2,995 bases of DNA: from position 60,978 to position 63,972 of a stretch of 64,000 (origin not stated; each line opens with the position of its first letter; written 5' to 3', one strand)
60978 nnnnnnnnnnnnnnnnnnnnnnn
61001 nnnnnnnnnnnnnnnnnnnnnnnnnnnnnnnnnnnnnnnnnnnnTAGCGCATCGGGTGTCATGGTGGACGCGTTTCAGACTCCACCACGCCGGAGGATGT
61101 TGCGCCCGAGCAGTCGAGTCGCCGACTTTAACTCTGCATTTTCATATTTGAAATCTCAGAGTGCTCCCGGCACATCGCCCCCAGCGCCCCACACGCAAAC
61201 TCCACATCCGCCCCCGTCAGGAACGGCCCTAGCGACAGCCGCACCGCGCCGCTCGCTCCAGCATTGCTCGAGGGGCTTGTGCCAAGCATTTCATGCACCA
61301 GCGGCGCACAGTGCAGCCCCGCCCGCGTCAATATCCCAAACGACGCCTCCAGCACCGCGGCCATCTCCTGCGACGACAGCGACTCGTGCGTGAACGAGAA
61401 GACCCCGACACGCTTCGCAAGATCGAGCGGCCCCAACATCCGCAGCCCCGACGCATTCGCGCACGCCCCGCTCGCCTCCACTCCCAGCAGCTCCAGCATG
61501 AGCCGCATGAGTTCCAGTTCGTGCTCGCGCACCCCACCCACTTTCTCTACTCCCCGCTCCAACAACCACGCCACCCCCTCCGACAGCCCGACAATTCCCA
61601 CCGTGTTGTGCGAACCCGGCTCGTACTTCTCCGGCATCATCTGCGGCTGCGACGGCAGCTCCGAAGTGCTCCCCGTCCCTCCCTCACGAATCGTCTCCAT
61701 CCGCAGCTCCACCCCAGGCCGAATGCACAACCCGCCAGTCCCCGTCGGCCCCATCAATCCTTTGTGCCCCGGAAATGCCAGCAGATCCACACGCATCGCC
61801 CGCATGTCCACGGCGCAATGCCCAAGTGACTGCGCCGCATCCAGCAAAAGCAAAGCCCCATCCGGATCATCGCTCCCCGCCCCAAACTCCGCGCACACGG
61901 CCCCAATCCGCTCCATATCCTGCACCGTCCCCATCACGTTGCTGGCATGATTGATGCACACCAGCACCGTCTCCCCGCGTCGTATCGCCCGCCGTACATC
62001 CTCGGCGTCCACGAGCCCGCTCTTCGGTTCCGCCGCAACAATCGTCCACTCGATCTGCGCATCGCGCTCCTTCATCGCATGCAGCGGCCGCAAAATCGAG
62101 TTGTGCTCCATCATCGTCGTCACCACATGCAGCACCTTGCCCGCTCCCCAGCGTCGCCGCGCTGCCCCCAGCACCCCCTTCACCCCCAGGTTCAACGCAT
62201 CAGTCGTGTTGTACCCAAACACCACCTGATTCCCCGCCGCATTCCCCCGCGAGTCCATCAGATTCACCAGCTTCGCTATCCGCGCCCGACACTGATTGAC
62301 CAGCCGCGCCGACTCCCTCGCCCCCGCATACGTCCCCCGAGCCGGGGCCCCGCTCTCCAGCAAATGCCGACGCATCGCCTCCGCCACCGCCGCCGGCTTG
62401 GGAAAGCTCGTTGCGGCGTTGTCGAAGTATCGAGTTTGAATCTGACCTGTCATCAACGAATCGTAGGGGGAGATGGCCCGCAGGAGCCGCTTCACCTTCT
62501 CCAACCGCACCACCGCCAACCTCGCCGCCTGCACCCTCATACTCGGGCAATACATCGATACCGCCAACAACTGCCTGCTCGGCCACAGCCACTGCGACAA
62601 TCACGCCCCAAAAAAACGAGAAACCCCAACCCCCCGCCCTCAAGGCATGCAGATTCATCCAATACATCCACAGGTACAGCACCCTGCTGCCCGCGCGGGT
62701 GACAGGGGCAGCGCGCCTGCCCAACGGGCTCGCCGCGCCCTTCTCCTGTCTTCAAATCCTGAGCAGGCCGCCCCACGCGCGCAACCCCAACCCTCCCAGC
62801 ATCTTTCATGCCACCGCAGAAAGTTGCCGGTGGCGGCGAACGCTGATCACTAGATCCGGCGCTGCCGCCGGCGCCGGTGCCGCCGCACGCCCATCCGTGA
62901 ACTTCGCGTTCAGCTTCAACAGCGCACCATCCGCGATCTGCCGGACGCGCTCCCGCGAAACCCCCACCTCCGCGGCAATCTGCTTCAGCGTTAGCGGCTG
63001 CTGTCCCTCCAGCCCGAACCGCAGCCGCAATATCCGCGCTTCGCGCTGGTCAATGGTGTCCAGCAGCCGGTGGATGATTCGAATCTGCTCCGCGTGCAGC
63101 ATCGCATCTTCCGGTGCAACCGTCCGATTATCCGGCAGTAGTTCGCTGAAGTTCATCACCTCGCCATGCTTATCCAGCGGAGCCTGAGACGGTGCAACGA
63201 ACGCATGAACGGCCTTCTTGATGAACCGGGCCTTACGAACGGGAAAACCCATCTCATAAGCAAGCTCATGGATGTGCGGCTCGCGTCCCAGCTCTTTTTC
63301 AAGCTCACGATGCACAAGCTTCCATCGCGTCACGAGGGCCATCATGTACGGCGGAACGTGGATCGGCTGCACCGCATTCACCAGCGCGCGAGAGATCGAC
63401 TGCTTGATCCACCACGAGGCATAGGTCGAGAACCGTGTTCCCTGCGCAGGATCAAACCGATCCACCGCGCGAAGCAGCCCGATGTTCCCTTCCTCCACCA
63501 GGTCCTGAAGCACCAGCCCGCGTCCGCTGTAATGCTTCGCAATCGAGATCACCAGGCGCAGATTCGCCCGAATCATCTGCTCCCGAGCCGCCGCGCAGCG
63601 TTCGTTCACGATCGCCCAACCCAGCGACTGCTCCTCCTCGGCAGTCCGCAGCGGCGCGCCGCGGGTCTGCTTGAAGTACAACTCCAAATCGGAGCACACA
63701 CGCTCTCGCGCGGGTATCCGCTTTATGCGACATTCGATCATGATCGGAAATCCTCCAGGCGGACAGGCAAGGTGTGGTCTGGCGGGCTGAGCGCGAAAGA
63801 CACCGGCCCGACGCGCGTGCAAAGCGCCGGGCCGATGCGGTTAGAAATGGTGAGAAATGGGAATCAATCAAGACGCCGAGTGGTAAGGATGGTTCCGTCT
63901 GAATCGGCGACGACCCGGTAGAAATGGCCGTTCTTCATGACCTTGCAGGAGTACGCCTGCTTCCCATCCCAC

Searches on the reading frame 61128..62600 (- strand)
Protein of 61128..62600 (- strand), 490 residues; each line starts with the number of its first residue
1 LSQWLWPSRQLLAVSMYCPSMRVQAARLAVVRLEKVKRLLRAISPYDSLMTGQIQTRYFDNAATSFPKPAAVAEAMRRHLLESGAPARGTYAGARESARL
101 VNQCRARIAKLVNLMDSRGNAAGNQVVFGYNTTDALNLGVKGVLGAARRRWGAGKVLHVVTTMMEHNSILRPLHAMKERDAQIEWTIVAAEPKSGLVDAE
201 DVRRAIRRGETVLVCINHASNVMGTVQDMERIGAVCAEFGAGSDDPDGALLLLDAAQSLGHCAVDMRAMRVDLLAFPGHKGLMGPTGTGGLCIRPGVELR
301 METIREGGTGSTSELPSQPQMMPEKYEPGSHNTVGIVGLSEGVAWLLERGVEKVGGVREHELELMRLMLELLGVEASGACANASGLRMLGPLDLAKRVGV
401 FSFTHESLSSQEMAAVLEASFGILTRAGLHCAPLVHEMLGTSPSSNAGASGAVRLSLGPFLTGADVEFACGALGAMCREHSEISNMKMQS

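Call 53: search_protein_families(library=pfam, proteins=[window:61128-62600:-], max_evalue=0.001)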
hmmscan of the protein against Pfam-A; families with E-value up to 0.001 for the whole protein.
window:61128-62600:- (490 aa): 1 family
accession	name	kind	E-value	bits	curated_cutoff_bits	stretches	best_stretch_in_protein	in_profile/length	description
PF00266.25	Aminotran_5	-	5.7e-60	203.7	21.5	1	58-467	2-369/371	Aminotransferase class-V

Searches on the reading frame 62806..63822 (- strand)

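Call 53: search_protein_families(library=pfam, proteins=[window:62806-63822:-], max_evalue=0.001)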
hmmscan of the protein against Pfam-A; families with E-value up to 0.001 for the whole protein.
window:62806-63822:- (338 aa): 3 families
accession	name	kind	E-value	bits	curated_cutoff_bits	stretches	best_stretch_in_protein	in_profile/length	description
PF04542.20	Sigma70_r2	-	1.5e-20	73.2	24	1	83-147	1-65/71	Sigma-70 region 2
PF04545.22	Sigma70_r4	-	1.3e-14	53.9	24.1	1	253-304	1-48/50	Sigma-70, region 4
PF04539.22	Sigma70_r3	-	3.7e-08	33.8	25.3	1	170-239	9-76/78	Sigma-70 region 3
